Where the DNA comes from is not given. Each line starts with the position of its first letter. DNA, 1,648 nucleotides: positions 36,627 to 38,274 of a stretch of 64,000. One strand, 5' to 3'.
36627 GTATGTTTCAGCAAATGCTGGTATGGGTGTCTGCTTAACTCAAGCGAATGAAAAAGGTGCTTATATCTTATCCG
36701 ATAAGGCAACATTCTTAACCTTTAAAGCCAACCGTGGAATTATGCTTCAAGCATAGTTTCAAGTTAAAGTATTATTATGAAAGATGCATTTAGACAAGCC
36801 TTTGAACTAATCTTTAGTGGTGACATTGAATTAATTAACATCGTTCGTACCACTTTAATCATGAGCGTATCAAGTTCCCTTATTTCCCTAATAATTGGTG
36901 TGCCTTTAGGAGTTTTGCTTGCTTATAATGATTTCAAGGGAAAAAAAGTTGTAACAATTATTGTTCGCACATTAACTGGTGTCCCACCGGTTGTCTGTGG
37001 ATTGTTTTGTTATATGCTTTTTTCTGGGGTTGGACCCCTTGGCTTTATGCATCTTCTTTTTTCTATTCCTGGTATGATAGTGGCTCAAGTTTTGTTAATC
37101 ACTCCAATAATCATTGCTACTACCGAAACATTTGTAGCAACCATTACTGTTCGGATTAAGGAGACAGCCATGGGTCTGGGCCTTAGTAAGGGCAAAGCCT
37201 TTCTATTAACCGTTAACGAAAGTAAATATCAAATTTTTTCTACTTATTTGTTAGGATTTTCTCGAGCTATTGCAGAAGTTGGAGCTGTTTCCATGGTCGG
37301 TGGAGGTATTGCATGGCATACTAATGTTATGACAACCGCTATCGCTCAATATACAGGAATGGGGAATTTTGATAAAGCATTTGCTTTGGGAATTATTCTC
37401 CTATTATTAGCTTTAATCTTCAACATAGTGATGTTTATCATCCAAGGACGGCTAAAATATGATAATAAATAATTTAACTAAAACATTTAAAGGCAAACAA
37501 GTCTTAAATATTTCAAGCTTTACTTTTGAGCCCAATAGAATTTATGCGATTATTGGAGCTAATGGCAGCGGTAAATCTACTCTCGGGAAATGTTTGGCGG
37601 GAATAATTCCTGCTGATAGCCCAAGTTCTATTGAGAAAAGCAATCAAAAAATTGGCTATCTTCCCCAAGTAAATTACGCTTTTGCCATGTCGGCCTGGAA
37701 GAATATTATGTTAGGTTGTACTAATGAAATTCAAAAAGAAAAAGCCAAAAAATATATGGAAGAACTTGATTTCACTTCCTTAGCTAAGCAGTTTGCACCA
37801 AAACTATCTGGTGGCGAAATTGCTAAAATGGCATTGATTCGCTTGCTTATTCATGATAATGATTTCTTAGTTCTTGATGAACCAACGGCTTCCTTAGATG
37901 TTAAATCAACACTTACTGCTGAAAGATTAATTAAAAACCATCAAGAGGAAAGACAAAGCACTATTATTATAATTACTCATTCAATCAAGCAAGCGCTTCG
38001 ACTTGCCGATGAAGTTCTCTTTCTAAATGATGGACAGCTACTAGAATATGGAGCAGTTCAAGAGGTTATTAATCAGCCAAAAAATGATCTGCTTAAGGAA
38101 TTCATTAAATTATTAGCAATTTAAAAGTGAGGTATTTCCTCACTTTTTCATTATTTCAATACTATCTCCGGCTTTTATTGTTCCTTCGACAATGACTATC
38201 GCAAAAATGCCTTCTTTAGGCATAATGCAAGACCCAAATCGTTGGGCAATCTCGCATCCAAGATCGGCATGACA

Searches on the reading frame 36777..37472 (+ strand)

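Call 10: search_protein_families(library=pfam, proteins=[window:36777-37472:+], max_evalue=0.01)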
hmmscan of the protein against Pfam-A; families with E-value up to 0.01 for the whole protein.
window:36777-37472:+ (231 aa): 1 family
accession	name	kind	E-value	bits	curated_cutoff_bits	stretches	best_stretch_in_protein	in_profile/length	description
PF00528.27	BPD_transp_1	-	4.4e-12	46.5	26.4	1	41-226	1-182/184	Binding-protein-dependent transport system inner membrane component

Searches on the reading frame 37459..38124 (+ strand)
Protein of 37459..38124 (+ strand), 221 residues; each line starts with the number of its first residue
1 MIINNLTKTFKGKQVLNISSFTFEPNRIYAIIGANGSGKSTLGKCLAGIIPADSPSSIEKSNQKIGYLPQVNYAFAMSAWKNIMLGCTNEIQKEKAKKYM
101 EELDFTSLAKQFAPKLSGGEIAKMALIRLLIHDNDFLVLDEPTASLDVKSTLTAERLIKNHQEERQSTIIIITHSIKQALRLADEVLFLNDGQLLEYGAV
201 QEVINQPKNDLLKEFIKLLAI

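Call 10: search_protein_families(library=pfam, proteins=[window:37459-38124:+], max_evalue=0.01)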
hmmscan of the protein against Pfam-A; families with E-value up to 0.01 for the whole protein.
window:37459-38124:+ (221 aa): 8 families
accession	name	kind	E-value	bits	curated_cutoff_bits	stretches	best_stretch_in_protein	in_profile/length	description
PF00005.33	ABC_tran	-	2.5e-22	80.4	25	1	17-144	2-137/137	ABC transporter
PF13304.12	AAA_21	-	3e-10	41.1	27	2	28-49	1-22/304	AAA domain, putative AbiEii toxin, Type IV TA system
PF02463.25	SMC_N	-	2.1e-07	31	40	1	115-177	136-200/220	RecF/RecN/SMC N terminal domain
PF13166.12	AAA_13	-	0.00012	21.4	36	0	133-177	526-572/713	AAA domain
PF13555.12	AAA_29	-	0.0004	20.5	27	1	19-42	15-38/61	P-loop containing region of AAA domain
PF13401.12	AAA_22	-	0.0019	19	27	0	27-146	6-96/130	AAA domain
PF13476.12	AAA_23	-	0.0056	17.8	27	0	21-72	15-56/201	AAA domain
PF09818.15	ABC_ATPase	-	0.0096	15.4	23.2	0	136-198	190-255/283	P-loop domain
